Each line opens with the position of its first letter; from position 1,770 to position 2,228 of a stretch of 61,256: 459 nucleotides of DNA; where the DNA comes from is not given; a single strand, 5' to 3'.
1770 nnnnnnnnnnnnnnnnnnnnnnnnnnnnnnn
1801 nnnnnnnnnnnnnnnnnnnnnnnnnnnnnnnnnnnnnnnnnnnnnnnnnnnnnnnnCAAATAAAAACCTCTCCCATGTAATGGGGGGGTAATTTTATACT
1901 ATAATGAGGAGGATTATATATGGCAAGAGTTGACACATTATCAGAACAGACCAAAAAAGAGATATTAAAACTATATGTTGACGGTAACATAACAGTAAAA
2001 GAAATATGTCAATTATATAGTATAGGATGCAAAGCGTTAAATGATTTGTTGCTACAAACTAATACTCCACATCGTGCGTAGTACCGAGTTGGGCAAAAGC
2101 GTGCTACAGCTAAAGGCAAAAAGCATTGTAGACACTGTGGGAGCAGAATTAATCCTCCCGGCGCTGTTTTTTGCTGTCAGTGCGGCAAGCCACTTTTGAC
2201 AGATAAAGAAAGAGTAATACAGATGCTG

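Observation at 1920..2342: In-frame TAG splits an HTH domain from a downstream zinc-ribbon domain that has no start codon of its own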

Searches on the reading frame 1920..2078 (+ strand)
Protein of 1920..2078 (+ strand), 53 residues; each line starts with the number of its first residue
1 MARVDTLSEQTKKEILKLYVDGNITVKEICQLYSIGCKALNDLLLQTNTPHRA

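Call 7: search_protein_families(library=pfam, proteins=[window:1920-2078:+], max_evalue=1)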
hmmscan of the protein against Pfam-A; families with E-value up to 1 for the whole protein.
seq(53 aa): 7 families
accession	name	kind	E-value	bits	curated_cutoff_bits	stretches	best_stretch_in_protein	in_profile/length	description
PF04867.17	DUF643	-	0.00031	21.8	25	1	5-39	9-42/114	Protein of unknown function (DUF643)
PF10955.13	Fin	-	0.01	16.6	23.7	1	5-31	30-56/76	Anti-sigma-F factor Fin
PF01527.26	HTH_Tnp_1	-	0.043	14.5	24.1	1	8-31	8-31/75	Transposase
PF03374.19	ANT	-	0.045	14.5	25.3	1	21-48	21-48/108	Phage antirepressor protein KilAC domain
PF14420.11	Clr5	-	0.049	14.2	22.3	1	9-31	6-28/54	Clr5 domain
PF13384.12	HTH_23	-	0.066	13.5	24.6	1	7-35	2-29/50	Homeodomain-like domain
PF12298.14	Bot1p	-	0.12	13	23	1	6-37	16-47/172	Eukaryotic mitochondrial regulator protein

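Call 15: list_cluster_members(proteins=[P0001, P0002, P0003, window:1920-2078:+])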
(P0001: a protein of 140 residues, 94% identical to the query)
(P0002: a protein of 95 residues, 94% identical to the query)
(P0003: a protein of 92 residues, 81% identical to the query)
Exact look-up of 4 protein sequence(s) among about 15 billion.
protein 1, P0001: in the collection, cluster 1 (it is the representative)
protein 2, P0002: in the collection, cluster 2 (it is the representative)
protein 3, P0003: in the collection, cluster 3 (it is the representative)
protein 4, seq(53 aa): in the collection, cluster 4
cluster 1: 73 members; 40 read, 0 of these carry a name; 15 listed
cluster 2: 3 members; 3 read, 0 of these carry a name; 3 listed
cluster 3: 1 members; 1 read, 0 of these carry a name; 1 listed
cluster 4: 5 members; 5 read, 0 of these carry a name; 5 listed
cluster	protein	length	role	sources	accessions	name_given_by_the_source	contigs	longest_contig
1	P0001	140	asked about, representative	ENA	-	-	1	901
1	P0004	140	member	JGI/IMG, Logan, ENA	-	-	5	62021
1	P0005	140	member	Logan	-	-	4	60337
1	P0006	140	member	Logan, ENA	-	-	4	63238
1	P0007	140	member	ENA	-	-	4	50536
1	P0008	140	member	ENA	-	-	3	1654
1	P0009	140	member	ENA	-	-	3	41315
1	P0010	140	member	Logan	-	-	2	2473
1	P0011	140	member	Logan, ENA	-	-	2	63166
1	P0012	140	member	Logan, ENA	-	-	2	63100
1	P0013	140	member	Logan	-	-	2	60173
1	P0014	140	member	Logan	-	-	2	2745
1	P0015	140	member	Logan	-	-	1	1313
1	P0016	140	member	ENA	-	-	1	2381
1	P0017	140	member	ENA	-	-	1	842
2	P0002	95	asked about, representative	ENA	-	-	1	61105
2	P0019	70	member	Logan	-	-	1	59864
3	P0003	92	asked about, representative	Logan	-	-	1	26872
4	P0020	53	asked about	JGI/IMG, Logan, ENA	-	-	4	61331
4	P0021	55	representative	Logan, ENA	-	-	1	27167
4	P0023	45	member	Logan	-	-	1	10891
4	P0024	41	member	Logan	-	-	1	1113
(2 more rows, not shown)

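Call 18: find_encoding_contigs(protein=P0020, flank=3000, max_places=10)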
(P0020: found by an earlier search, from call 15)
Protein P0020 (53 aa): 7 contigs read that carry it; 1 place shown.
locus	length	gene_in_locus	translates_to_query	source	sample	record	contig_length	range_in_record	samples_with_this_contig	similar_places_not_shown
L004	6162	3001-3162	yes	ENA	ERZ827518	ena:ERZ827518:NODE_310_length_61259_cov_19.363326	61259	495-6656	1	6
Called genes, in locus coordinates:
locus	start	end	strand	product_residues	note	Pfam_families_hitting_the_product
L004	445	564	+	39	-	-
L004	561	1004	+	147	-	-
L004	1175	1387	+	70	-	-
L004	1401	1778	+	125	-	-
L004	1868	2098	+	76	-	-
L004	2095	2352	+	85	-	-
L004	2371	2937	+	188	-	-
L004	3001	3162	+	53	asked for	-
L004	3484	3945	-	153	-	-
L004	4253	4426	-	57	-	PF19474:DUF6011 (weak)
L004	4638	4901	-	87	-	-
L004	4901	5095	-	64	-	-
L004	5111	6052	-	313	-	PF21694:DNA_pol3_delta_C (weak)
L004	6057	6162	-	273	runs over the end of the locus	PF13177:DNA_pol3_delta2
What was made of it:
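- On Nonsense-mutant allele of an intact gene: The product is called on 7 contigs from three sources (calls 15, 18).
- Calls 15 and 18: the 53-aa product is called on 7 contigs. The ENA contig that is 100% identical has 19x coverage by its name (call 18). The identical 53-aa product is called on 7 contigs of about 61 kb held by ENA, Logan and JGI/IMG, with differing contig lengths (61,256, 61,259 and 61,331 bp) (calls 15, 18).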

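Call 19: find_encoding_contigs(protein=P0004, flank=3000, max_places=10)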
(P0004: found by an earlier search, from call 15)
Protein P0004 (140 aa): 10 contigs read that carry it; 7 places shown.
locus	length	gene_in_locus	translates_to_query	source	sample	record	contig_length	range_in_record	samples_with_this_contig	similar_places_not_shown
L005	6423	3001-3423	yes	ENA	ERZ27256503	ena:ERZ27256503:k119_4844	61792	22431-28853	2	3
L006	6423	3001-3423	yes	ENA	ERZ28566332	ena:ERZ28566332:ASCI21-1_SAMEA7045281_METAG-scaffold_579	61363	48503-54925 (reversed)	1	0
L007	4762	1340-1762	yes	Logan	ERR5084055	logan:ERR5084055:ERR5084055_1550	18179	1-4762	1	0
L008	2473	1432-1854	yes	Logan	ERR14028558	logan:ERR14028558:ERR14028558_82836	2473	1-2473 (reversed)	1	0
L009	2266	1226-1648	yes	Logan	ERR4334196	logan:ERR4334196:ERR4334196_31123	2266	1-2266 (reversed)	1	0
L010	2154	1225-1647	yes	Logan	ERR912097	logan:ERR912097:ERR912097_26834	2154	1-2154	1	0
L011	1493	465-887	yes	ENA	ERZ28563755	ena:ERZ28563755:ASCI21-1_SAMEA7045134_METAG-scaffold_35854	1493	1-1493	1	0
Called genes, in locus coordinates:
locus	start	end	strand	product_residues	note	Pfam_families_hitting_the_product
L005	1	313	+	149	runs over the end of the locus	-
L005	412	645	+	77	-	-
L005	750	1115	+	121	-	-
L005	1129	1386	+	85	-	-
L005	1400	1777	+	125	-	-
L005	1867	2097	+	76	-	-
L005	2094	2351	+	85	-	-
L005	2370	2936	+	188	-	-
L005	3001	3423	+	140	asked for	-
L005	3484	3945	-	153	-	-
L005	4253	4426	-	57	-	PF19474:DUF6011 (weak)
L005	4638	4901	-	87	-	-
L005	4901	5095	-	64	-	-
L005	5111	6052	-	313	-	PF21694:DNA_pol3_delta_C (weak)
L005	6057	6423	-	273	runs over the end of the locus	PF13177:DNA_pol3_delta2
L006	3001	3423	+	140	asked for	-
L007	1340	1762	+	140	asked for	-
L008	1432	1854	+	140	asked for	-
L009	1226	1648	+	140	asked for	-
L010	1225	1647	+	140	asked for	-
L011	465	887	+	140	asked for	-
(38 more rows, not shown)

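Call 22: find_related_loci(query=P0004, collection=viral_contigs, flank=3000)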
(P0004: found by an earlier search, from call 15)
Query P0004 (140 aa) in viral_contigs; peptide patterns used: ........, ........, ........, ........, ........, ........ (x = any residue, [..] = any of these).
28 stretches matched a pattern, but none encodes a relative of the query by tblastn (E <= 1e-3).

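Call 24: find_related_loci(query=P0004, collection=metagenome_contigs, flank=3000)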
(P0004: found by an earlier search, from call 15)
Query P0004 (140 aa) in metagenome_contigs; peptide patterns used: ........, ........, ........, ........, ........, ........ (x = any residue, [..] = any of these).
400 stretches matched a pattern; 1 encode a relative of the query (tblastn E <= 1e-3); 1 distinct loci.
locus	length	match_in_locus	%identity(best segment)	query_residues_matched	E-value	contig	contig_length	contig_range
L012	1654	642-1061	94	1-140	3e-96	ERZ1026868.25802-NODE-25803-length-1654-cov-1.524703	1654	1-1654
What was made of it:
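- Tried and rejected: JGI metagenome contigs: one locus only, L012 (call 24).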

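Call 26: search_protein_families(library=phrogs, proteins=[P0004], max_evalue=0.01)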
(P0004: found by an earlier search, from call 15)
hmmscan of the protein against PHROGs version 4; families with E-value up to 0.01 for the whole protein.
P0004 (140 aa): 4 families
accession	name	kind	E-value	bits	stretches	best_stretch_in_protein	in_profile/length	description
phrog_1303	-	DNA, RNA and nucleotide metabolism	0.00047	21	1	2-91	78-143/184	DNA binding protein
phrog_4852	-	unknown function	0.0035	18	1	59-126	5-71/194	-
phrog_8436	-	unknown function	0.0049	17.9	1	54-98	54-93/110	-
phrog_4481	-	unknown function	0.0088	16.5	0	4-48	22-65/196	-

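Call 27: find_encoding_contigs(protein=P0021, flank=2000, max_places=4)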
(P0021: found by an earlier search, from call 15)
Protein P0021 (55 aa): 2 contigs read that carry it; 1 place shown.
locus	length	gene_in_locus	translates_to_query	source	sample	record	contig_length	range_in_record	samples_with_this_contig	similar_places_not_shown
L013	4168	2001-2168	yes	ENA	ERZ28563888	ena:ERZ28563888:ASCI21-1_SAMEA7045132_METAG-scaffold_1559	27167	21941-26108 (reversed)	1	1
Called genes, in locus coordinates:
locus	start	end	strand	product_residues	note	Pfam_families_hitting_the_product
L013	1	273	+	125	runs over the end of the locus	-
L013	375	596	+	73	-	-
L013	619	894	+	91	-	-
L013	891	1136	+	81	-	-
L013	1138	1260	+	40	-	-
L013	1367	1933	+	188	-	-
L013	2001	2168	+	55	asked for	-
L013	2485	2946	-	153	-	-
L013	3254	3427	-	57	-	PF19474:DUF6011 (weak)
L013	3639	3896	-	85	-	-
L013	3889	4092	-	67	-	-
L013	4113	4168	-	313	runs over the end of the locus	PF21694:DNA_pol3_delta_C (weak)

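Call 28: find_encoding_contigs(protein=P0019, flank=2000, max_places=4)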
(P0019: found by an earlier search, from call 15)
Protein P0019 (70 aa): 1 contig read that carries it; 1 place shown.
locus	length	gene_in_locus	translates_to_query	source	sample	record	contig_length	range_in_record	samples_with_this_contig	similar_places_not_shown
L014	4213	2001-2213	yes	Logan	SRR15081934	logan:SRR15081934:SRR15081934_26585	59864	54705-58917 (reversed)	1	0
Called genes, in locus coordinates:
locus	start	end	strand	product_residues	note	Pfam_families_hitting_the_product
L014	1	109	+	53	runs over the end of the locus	-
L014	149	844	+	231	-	-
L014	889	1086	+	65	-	-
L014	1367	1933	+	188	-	-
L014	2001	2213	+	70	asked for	-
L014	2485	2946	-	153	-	-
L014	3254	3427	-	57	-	PF19474:DUF6011 (weak)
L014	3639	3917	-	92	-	-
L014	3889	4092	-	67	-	-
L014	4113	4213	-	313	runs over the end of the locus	PF21694:DNA_pol3_delta_C (weak)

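Call 29: find_encoding_contigs(protein=P0023, flank=2000, max_places=4)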
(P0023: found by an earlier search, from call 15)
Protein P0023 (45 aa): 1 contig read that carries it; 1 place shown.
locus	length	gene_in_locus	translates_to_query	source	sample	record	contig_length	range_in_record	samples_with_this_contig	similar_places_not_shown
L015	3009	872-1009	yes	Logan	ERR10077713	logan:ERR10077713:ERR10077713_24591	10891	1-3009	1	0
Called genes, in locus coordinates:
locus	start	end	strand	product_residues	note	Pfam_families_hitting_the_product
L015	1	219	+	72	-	?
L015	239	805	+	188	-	-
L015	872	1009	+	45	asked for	-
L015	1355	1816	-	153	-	-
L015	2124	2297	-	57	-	PF19474:DUF6011 (weak)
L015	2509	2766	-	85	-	-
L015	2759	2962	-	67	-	-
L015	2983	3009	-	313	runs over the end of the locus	PF21694:DNA_pol3_delta_C (weak)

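Call 30: find_encoding_contigs(protein=P0024, flank=2000, max_places=4)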
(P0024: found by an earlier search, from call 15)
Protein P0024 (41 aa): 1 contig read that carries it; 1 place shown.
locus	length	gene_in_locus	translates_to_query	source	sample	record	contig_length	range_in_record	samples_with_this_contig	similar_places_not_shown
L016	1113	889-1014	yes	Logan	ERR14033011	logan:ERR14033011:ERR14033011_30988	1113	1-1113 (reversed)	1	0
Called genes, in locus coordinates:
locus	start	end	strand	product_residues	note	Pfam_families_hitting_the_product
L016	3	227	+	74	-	?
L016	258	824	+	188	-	-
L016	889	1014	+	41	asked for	-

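Call 32: search_protein_representatives(protein=P0004)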
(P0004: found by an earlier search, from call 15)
Query: 140 residues. Proteins with E-value up to 0.001 (for the whole library): 157; up to 1e-10: 14; up to 1e-30: 2. The best 150 are listed.
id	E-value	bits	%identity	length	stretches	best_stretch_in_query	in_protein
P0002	2.1e-47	176.9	93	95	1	1-86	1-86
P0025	3.2e-35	137.5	44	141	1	1-138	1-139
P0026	2.7e-26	108.5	42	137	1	4-137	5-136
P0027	1.5e-24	103.0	44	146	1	5-140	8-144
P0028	1.4e-22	96.5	44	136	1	7-137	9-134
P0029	7.9e-21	90.9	40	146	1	6-137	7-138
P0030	7.1e-20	87.8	33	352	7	6-45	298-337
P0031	1.1e-17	80.7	37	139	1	5-136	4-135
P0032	2.7e-17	79.5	35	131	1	5-137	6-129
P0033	1.5e-14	70.5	31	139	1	2-135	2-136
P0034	2.0e-14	70.1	37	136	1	10-135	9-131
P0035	3.7e-14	69.3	33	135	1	6-132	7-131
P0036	2.1e-13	66.8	39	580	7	63-93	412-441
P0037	2.3e-13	66.7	34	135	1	11-134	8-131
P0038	2.6e-10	56.8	31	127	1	6-130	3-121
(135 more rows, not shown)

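Call 35: search_solved_structures(query=A2, max_evalue=1)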
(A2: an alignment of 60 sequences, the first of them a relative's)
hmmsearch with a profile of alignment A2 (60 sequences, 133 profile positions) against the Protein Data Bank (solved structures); distinct sequences matched with E-value up to 1: 67 (the best 60 are shown).
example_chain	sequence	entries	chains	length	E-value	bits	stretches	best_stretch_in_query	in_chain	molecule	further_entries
2lvs_A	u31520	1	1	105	7.6e-07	32.3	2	3-49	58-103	Putative uncharacterized protein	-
9sfa_A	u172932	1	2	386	1.2e-05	28.4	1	53-89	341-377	Putative regulatory protein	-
11xu_G1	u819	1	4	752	0.0029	20.7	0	59-88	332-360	Double zinc ribbon and ankyrin repeat-containing protein 1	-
9n8w_A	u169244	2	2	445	0.0055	19.8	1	61-103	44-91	Intermembrane transport protein YebS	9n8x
6urs_A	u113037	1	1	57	0.011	18.8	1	3-47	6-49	Sleeping Beauty transposase PAI subdomain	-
2jn6_A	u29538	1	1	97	0.013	18.5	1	3-51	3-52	Protein Cgl2762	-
4qiw_P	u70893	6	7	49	0.021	17.9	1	64-91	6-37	DNA-directed RNA polymerase subunit P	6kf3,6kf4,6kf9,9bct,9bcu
3mps_A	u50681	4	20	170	0.036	17.2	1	48-86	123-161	Rubrerythrin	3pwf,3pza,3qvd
1nnq_A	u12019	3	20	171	0.036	17.1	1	48-86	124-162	Rubrerythrin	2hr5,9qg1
9e9c_0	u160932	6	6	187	0.037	17.1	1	41-99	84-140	Large ribosomal subunit protein bL32m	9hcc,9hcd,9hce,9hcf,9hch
8q4d_A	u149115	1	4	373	0.043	16.9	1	13-58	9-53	Putative transposase for insertion sequence element IS5376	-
8b4h_A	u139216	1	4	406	0.048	16.7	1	13-58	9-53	Putative transposase for insertion sequence element IS5376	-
9v9r_M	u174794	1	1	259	0.049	16.7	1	65-107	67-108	Polycomb group RING finger protein 1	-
9spj_r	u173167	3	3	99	0.06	16.4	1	45-89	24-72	60S ribosomal protein L43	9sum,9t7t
8s05_C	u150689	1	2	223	0.066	16.3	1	63-96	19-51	Conserved protein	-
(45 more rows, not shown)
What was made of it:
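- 1920..2078 (+): The part still translated: a 53-aa three-helix HTH domain (homeodomain-like / resolvase-type). The profile matches PDB 2lvs_A at 7.6e-07 (call 35).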

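Call 36: search_protein_families(library=pfam, alignment_id=A2, max_evalue=0.01)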
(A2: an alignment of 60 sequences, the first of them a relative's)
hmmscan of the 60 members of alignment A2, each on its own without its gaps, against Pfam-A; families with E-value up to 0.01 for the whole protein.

A. member 1, P0004 (140 aa): 5 families
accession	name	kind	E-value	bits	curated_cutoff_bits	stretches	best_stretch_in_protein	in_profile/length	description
PF24463.1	DUF7577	-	0.00025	21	28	1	69-92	4-26/27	Domain of unknown function (DUF7577)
PF18912.6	DZR_2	-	0.0012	19.1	27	1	63-94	17-47/56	Double zinc ribbon domain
PF04867.17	DUF643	-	0.0017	19.4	25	1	5-35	9-39/114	Protein of unknown function (DUF643)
PF13240.11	Zn_Ribbon_1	-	0.0028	17.9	25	1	69-92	1-23/23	zinc-ribbon domain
PF12773.13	DZR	-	0.0033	18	27.3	1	63-92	8-34/45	Double zinc ribbon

B. families by the number of members that match (of 60 scanned): 73 families (the first 25 are shown)
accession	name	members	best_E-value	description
PF12773.13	DZR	43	3.4e-07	Double zinc ribbon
PF13240.11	Zn_Ribbon_1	39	1.9e-07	zinc-ribbon domain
PF13248.11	Zn_ribbon_3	28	5.2e-06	zinc-ribbon domain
PF17032.10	Zn_ribbon_15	28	5.4e-05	zinc-ribbon family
PF18912.6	DZR_2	28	0.00021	Double zinc ribbon domain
PF24460.1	DUF7575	18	8e-07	Domain of unknown function (DUF7575)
PF13384.12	HTH_23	17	6.6e-07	Homeodomain-like domain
PF13518.12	HTH_28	12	2.2e-05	Helix-turn-helix domain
PF01527.26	HTH_Tnp_1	11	5.4e-05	Transposase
PF02796.21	HTH_7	9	7.2e-07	Helix-turn-helix domain of resolvase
PF24463.1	DUF7577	6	6.3e-06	Domain of unknown function (DUF7577)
PF04545.22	Sigma70_r4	6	3.8e-05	Sigma-70, region 4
PF08772.16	Zn_ribbon_NOB1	6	0.00015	Nin one binding (NOB1) Zn-ribbon like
PF04218.19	CENP-B_N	5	1.2e-05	CENP-B N-terminal DNA-binding domain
PF08281.18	Sigma70_r4_2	5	2.1e-05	Sigma-70, region 4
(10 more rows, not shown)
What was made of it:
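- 1920..2078 (+): Family members hit HTH_23, HTH_28 and HTH_7 (call 36).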

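Call 40: search_dna_similar(query=P0004, collection=phages, mode=protein, max_evalue=0.001, max_rows=30)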
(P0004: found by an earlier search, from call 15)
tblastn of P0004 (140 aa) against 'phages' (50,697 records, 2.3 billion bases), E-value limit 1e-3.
No match.

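Call 41: predict_structure(alignment_id=A2)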
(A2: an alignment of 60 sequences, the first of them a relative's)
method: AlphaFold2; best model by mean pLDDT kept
length: 140 residues; sequences in the alignment: 60
mean_pLDDT: 90.0   pTM: 0.55
mean pLDDT of the five models: 90.0, 88.7, 88.5, 88.4, 87.7
residues with pLDDT >= 90: 106; 70-90: 20; 50-70: 14; < 50: 0
segments of 3 or more residues with pLDDT < 50: none
pLDDT, mean of each block of 10 residues (from residue 1): 94 97 96 97 96 65 73 94 96 92 92 92 95 81
secondary structure, 60 per line:
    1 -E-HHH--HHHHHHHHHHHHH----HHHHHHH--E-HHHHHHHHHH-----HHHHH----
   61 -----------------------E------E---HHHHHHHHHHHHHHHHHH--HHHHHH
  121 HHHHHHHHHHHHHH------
elements in order: H9-21 H26-32 H37-46 H52-56 H95-112 H115-134
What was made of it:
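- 1920..2078 (+): AF2 helices 9-21, 26-32 and 37-46 (call 41).
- Call 41: AF2 pLDDT is 90, with the linker (residues 51-70) at low confidence.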

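Call 46: fold_search(model_id=the predicted structure, library=pdb)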
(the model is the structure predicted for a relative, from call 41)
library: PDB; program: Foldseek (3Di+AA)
matches with E <= 10: 291; with E <= 0.001: 0
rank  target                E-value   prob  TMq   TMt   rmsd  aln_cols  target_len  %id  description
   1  1on2_A                7.9e-01  0.12  0.22  0.22  24.9       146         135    9  Bacillus subtilis Manganese Transport Regulator (MntR), D8M Mutant, Bound to Manganese (released 2003-07-15)
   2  1u78_A                8.4e-01  0.16  0.24  0.32  13.6       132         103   11  Structure of the bipartite DNA-binding domain of Tc3 transposase bound to transposon DNA (released 2004-08-31)
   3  4a12_B                1.0e+00  0.54  0.28  0.21   7.7        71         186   18  Structure of the global transcription regulator FapR from Staphylococcus aureus in complex with DNA operator (released 2012-09-26)
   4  1hlv_A                1.0e+00  0.14  0.24  0.25  17.7       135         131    9  CRYSTAL STRUCTURE OF CENP-B(1-129) COMPLEXED WITH THE CENP-B BOX DNA (released 2002-01-11)
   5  6kta_A                1.0e+00  0.10  0.21  0.22  24.4       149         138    7  Crystal structure of B. halodurans MntR in apo form (released 2019-12-04)
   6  4a0x                  1.1e+00  0.77  0.29  0.23   2.5        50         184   20  Structure of the global transcription regulator FapR from Staphylococcus aureus (released 2012-09-26)
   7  4c2m_D                1.1e+00  0.38  0.23  0.49  12.7        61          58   21  Structure of RNA polymerase I at 2.8 A resolution (released 2013-10-23)
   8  5m5w_D                1.1e+00  0.30  0.22  0.46  12.2        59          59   22  RNA Polymerase I open complex (released 2016-12-07)
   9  9oti_M                1.1e+00  0.18  0.23  0.14  10.9        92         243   17  GATOR2 complex bound to arginine sensor CASTOR1 (released 2025-10-01)
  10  1je8_A                1.2e+00  0.35  0.25  0.45   9.4        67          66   24  Two-Component response regulator NarL/DNA Complex: DNA Bending Found in a High Affinity Site (released 2002-09-27)
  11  6az6_A                1.2e+00  0.08  0.23  0.16  17.7       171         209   14  Streptococcus agalactiae GntR (released 2017-12-20)
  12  1fse_E                1.3e+00  0.38  0.26  0.48   7.8        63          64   21  CRYSTAL STRUCTURE OF THE BACILLUS SUBTILIS REGULATORY PROTEIN GERE (released 2001-03-21)
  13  6az6_B                1.4e+00  0.08  0.23  0.16  18.0       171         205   14  Streptococcus agalactiae GntR (released 2017-12-20)
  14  2cyy                  1.5e+00  0.38  0.23  0.22   6.8        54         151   24  Crystal structure of PH1519 from Pyrococcus horikosii OT3 (released 2006-09-19)
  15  9a50_A                1.7e+00  0.07  0.21  0.13  16.4       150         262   13  Integrative model of RPSB-RPOC by crosslinking MS and deep learning (released 2024-09-18)
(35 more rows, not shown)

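Call 47: fold_search(model_id=the predicted structure, library=viral)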
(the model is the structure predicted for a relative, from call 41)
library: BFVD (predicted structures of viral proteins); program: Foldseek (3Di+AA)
matches with E <= 10: 652; with E <= 0.001: 0
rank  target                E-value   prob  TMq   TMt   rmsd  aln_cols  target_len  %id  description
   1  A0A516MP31            4.0e-02  0.75  0.26  0.33  14.7       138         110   18  (no name in the UniProt tables at hand)
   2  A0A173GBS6            6.6e-02  0.93  0.35  0.23  18.4       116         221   19  Helix-turn-helix DNA binding domain protein [Bacillus phage SalinJah]
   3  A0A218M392            7.0e-02  0.66  0.29  0.24  16.4       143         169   15  Uncharacterized protein [Acidovorax phage ACP17]
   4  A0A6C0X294            1.4e-01  0.95  0.19  0.10   5.6        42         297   26  Putative helicase [Brucella phage EF4]
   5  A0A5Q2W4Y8            1.5e-01  0.60  0.31  0.22   9.9       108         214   16  (no name in the UniProt tables at hand)
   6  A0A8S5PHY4            1.6e-01  0.44  0.30  0.23  15.0       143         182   20  HOMEOBOX PROTEIN PAX-6/DNA COMPLEX, PAIRED DOMAIN, TRANSCRIPTION, PROTEIN-DNA.5A [Siphoviridae sp. ctXBp18]
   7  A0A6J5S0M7            1.7e-01  0.98  0.32  0.27   3.9        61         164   28  Uncharacterized protein [uncultured Caudovirales phage]
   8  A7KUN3                1.7e-01  0.44  0.28  0.34  14.0       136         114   15  (no name in the UniProt tables at hand)
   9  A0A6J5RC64            1.8e-01  0.38  0.34  0.27  16.4       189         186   10  Uncharacterized protein [uncultured Caudovirales phage]
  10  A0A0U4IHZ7            2.3e-01  0.72  0.36  0.28  12.6       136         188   11  (no name in the UniProt tables at hand)
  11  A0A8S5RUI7            2.4e-01  0.54  0.30  0.15  12.8       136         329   14  (no name in the UniProt tables at hand)
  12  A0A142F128            2.7e-01  0.97  0.37  0.27   7.8        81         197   18  Uncharacterized protein [Bacillus phage Shbh1]
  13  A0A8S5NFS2            2.9e-01  0.23  0.28  0.25  18.4       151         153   12  Transposase [Myoviridae sp. ct0wg9]
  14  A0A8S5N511            3.1e-01  0.54  0.25  0.40  13.4        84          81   20  Helix-turn-helix domain protein [Siphoviridae sp. ctWDo30]
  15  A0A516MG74            3.3e-01  0.57  0.21  0.30   7.5        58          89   21  (no name in the UniProt tables at hand)
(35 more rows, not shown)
